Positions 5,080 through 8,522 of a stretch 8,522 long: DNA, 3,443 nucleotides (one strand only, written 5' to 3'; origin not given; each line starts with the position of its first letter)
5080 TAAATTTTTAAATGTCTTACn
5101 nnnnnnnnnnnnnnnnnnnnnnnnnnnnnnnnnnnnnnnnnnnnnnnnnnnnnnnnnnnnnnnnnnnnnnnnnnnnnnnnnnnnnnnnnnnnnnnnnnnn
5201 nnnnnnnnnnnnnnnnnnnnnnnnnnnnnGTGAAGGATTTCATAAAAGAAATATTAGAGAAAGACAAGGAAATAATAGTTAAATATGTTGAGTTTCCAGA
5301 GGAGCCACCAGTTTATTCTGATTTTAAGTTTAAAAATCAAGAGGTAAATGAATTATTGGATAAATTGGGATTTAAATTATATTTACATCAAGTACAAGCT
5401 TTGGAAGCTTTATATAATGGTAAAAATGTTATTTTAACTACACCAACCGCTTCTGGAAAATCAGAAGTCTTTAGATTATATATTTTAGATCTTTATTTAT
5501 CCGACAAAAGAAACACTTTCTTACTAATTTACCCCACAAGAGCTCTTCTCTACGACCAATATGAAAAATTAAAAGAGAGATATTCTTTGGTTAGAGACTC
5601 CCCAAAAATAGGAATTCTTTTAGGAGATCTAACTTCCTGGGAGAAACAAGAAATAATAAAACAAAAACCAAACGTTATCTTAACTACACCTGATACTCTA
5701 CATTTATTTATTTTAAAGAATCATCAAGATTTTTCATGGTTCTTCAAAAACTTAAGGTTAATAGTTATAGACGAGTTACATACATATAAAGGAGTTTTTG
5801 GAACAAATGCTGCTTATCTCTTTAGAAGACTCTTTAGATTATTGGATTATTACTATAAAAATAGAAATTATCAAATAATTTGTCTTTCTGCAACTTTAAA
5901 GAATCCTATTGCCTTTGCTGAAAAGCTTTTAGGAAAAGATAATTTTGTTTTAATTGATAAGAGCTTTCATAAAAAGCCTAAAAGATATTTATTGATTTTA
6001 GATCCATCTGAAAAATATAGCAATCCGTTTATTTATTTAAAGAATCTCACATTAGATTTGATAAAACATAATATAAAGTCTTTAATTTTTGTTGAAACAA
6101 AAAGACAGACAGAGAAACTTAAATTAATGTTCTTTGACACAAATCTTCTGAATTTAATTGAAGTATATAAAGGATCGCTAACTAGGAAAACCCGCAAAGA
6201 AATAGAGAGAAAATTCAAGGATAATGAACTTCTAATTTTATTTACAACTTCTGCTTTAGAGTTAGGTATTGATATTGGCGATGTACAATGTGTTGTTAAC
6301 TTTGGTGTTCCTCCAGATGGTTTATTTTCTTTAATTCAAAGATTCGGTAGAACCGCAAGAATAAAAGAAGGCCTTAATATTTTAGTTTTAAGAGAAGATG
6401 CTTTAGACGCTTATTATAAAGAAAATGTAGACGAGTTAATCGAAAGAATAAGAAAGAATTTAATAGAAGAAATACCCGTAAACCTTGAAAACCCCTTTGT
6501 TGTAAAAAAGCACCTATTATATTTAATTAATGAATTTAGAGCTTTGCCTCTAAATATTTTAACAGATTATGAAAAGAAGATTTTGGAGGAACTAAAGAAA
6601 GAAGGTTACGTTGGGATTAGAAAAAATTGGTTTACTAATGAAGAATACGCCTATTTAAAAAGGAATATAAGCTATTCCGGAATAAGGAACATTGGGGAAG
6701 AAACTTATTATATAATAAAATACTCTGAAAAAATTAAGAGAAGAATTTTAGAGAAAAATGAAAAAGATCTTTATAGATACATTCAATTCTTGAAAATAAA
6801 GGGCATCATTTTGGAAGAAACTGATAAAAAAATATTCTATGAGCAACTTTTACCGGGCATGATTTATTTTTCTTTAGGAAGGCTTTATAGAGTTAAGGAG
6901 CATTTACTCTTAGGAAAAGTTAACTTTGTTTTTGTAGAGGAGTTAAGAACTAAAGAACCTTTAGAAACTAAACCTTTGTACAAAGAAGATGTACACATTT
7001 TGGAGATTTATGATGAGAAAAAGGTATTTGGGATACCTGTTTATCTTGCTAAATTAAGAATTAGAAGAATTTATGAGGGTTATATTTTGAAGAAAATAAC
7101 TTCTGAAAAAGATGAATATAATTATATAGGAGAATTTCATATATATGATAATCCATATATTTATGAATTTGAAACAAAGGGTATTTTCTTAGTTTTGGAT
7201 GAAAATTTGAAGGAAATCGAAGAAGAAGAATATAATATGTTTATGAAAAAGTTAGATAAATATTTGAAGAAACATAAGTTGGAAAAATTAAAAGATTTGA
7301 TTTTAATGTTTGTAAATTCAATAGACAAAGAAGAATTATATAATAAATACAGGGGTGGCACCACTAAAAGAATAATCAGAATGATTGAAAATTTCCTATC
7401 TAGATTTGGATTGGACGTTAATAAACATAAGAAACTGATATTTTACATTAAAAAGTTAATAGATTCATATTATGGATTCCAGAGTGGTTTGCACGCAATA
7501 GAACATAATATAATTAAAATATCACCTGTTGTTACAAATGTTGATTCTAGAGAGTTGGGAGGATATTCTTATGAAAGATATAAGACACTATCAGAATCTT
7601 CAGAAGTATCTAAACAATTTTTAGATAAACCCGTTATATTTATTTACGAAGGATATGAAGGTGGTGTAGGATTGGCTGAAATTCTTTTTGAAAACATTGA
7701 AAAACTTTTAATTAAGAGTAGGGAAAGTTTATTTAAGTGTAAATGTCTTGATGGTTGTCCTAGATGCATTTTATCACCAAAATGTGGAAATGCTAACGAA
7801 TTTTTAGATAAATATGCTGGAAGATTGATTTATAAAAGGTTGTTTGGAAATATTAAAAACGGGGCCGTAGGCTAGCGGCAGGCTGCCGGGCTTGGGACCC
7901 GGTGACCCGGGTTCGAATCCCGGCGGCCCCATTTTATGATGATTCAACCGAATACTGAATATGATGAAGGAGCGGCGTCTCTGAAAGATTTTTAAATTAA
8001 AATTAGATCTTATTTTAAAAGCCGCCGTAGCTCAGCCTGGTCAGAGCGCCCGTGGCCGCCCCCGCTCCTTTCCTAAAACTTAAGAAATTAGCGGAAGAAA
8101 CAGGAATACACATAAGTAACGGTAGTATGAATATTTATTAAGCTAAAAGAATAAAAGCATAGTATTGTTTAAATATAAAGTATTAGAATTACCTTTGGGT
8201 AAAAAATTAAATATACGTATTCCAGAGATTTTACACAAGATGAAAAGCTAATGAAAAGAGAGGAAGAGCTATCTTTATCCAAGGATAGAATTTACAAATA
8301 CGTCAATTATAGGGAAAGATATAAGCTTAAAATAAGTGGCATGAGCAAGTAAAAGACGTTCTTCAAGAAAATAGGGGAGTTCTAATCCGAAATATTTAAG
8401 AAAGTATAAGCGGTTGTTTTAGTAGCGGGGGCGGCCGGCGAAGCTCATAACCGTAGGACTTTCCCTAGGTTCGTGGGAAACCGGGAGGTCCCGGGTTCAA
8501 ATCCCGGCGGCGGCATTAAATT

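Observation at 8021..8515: tRNA(CAU) gene in three pieces, with a split-tRNA-style 13-bp GC clamp around a 390-nt interruption at position 30/31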

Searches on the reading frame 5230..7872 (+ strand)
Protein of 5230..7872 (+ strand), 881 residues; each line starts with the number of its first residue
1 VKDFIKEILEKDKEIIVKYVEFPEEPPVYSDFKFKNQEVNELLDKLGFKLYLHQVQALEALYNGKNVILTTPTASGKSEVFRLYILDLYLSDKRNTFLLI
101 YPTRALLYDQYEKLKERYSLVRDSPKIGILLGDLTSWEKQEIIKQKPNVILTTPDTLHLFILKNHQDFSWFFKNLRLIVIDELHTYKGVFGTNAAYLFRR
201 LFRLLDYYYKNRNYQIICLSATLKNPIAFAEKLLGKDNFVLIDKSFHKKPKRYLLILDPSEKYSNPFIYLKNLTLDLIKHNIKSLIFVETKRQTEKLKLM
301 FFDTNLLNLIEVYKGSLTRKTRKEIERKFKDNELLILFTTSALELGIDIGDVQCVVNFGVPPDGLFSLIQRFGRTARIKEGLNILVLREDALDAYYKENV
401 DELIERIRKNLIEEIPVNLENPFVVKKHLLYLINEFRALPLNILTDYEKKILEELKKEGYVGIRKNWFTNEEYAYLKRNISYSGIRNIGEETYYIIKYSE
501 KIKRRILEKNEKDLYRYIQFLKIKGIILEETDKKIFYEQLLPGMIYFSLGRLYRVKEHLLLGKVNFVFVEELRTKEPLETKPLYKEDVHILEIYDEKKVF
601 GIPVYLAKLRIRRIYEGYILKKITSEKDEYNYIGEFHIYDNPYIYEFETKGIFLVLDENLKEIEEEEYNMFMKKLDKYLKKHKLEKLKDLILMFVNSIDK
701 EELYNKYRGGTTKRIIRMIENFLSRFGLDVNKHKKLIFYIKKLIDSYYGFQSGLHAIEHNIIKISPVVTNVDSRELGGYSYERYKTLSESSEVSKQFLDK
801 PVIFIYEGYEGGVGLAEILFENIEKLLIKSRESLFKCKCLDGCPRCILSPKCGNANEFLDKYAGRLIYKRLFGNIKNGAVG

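Call 9: search_protein_families(library=pfam, proteins=[window:5230-7872:+])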
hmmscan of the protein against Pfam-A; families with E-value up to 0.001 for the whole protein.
window:5230-7872:+ (881 aa): 4 families
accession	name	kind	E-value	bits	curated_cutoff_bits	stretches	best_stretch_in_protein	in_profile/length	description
PF00270.35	DEAD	-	1.7e-30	106.4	26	1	53-225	3-162/167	DEAD/DEAH box helicase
PF00271.37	Helicase_C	-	9.5e-21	74.6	23.5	1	275-379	10-110/110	Helicase conserved C-terminal domain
PF09369.15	MZB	-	1e-15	58.6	24.2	1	758-847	2-80/80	MrfA Zn-binding domain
PF04851.21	ResIII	-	4.8e-10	40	22.5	1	48-224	2-163/164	Type III restriction enzyme, res subunit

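Call 11: find_homologous_proteins(query=window:5230-7872:+, max_evalue=1e-20)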
Query window:5230-7872:+ (881 aa): 3912 proteins with E <= 1e-20 among 8000 candidates; the best 120 are listed.
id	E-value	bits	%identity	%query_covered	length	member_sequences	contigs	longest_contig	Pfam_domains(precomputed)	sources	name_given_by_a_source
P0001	0.0e+0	1943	100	100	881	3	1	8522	PF00270.36,PF09369.16,PF00271.38,PF04851.22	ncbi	-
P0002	0.0e+0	1187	65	99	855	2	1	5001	PF00270.36,PF09369.16,PF00271.38,PF04851.22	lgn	-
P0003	4.6e-262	890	52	99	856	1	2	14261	PF00270.36,PF09369.16,PF00271.38,PF04851.22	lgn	-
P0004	6.0e-262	890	50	100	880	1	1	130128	PF00270.36,PF09369.16,PF00271.38,PF04851.22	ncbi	-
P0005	5.2e-261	887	52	99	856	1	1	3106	PF00270.36,PF09369.16,PF00271.38,PF04851.22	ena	-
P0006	4.9e-252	857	52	98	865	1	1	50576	PF00270.36,PF09369.16,PF00271.38,PF04851.22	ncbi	ncbi:MAG: DEAD/DEAH box helicase [Nanopusillaceae archaeon]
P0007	2.8e-251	855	52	98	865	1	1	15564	PF00270.36,PF09369.16,PF00271.38,PF04851.22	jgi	jgi:DEAD/DEAH box helicase domain-containing protein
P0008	9.4e-248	843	51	99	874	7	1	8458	PF00270.36,PF09369.16,PF00271.38,PF04851.22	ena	-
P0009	5.2e-245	834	49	100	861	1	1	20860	PF00270.36,PF09369.16,PF00271.38,PF04851.22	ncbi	ncbi:MAG: DEAD/DEAH box helicase [Nanopusillaceae archaeon]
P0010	6.4e-245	834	49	100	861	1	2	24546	PF00270.36,PF09369.16,PF00271.38,PF04851.22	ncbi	ncbi:MAG: DEAD/DEAH box helicase [Nanopusillaceae archaeon]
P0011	1.0e-244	833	49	100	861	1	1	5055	PF00270.36,PF09369.16,PF00271.38,PF04851.22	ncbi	ncbi:MAG: DEAD/DEAH box helicase [Nanopusillaceae archaeon]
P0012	1.1e-244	833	51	99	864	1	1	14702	PF00270.36,PF09369.16,PF00271.38,PF04851.22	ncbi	ncbi:MAG: DEAD/DEAH box helicase [Nanopusillaceae archaeon]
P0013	1.9e-244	832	49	100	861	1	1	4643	PF00270.36,PF09369.16,PF00271.38,PF04851.22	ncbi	ncbi:MAG: DEAD/DEAH box helicase [Nanopusillaceae archaeon]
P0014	4.9e-241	821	51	96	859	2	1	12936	PF00270.36,PF09369.16,PF00271.38,PF04851.22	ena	-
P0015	6.2e-241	820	49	98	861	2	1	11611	PF00270.36,PF09369.16,PF00271.38,PF04851.22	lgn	-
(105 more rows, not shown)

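Call 13: find_encoding_contigs(protein=P0002, flank=10000, max_places=3)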
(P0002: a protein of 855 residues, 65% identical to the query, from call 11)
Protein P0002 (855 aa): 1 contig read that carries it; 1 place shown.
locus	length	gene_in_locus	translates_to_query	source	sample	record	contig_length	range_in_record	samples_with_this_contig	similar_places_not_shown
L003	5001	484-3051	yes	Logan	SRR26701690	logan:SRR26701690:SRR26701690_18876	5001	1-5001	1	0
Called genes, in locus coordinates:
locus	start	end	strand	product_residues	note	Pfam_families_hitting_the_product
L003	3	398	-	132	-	?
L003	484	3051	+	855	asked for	PF00270:DEAD, PF04851:ResIII, PF00271:Helicase_C, PF09369:MZB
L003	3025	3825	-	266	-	-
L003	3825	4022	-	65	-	PF01194:RNA_pol_N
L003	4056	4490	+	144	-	PF00588:SpoU_methylase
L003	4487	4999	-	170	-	?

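Call 14: find_encoding_contigs(protein=P0003, flank=10000, max_places=3)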
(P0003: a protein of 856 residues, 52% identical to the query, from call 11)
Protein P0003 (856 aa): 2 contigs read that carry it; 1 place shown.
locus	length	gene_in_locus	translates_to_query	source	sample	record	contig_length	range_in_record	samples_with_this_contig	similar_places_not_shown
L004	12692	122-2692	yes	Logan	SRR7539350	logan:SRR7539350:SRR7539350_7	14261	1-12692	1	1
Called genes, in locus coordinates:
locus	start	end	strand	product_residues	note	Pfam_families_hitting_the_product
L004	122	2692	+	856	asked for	PF00270:DEAD, PF04851:ResIII, PF00271:Helicase_C, PF09369:MZB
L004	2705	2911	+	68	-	-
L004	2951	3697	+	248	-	PF00705:PCNA_N, PF02144:Rad1 (weak), PF02747:PCNA_C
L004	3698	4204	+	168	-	PF02163:Peptidase_M50 (weak)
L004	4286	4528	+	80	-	PF00125:Histone, PF15511:CENP-T_C (weak), PF00808:CBFD_NFYB_HMF, PF02291:TFIID-31kDa (faint), PF15630:CENP-S (weak), PF02969:TAF (weak)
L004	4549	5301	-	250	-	PF08279:HTH_11 (weak), PF01022:HTH_5 (faint), PF02830:V4R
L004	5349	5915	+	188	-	-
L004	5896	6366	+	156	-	PF14810:TGT_C2, PF01472:PUA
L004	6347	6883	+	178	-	PF09721:Exosortase_EpsH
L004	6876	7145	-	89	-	-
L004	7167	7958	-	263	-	PF01944:SpoIIM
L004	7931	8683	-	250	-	PF00590:TP_methylase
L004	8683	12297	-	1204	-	PF03833:PolC_DP2_N, PF24844:PolC_DP2_central, PF24846:PolC_DP2_cat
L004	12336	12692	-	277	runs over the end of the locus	PF07091:FmrO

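Call 15: find_encoding_contigs(protein=P0004, flank=10000, max_places=3)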
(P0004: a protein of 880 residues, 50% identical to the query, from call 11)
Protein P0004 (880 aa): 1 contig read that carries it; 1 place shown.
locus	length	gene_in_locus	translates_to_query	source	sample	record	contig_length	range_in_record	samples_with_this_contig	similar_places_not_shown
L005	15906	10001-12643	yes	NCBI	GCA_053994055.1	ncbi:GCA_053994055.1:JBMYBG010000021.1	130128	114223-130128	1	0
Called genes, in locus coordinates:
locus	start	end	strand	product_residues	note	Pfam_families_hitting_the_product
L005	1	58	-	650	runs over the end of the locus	PF02934:GatB_N, PF02938:GAD, PF02637:GatB_Yqey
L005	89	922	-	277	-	-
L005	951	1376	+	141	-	PF00588:SpoU_methylase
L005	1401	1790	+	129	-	-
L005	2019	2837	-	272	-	PF13173:AAA_14 (weak), PF01978:TrmB (weak)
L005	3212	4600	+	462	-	PF00224:PK, PF02887:PK_C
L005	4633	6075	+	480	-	PF01139:RtcB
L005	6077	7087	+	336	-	PF04055:Radical_SAM, PF08608:Wyosine_form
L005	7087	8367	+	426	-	PF02878:PGM_PMM_I, PF02879:PGM_PMM_II, PF02880:PGM_PMM_III, PF00408:PGM_PMM_IV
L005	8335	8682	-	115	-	-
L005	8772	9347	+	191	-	PF02660:G3P_acyltransf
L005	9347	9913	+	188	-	PF02660:G3P_acyltransf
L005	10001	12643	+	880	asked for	PF00270:DEAD, PF04851:ResIII, PF00271:Helicase_C, PF09369:MZB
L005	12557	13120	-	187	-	PF09721:Exosortase_EpsH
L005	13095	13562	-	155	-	PF14810:TGT_C2, PF01472:PUA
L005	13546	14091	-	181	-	-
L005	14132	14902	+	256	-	PF01022:HTH_5 (weak), PF21248:SoFic-like_C (faint), PF02830:V4R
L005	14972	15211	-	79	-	PF00125:Histone, PF15511:CENP-T_C, PF00808:CBFD_NFYB_HMF, PF02291:TFIID-31kDa, PF15630:CENP-S (weak), PF02969:TAF (weak)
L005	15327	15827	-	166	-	PF02163:Peptidase_M50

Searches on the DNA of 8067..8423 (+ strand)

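Call 55: search_dna_similar(query=window:8067-8423:+, collection=phages, mode=distant, max_evalue=0.01, max_rows=10)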
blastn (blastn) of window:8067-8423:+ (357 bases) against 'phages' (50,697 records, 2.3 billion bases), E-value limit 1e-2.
No match.

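Call 56: search_dna_similar(query=window:8067-8423:+, collection=plasmids, mode=distant, max_evalue=0.01, max_rows=10)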
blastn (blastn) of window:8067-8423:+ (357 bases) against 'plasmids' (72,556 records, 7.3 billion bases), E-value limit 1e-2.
No match.

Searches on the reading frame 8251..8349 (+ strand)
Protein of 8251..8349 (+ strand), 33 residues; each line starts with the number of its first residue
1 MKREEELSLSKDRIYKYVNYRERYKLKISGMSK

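Call 36: find_encoding_contigs(protein=window:8251-8349:+, flank=10000, max_places=10)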
Protein window:8251-8349:+ (33 aa): 1 contig read that carries it; 1 place shown.
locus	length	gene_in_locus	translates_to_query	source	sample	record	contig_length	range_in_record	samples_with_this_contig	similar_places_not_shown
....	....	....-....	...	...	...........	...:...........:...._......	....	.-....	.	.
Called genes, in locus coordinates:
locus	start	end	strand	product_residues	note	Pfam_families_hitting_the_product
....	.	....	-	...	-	?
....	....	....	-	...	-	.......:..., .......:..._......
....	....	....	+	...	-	-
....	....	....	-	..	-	-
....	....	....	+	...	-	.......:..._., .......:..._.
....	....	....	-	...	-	-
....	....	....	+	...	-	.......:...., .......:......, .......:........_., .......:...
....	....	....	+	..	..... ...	-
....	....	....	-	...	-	?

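Call 63: search_protein_representatives(protein=window:8251-8349:+)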
Query: 33 residues. Proteins with E-value up to 0.001 (for the whole library): 2; up to 1e-10: 1; up to 1e-30: 0. The best 2 are listed.
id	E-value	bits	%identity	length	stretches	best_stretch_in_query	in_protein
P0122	6.4e-13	61.2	100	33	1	1-33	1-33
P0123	1.5e-09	51.2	-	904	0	-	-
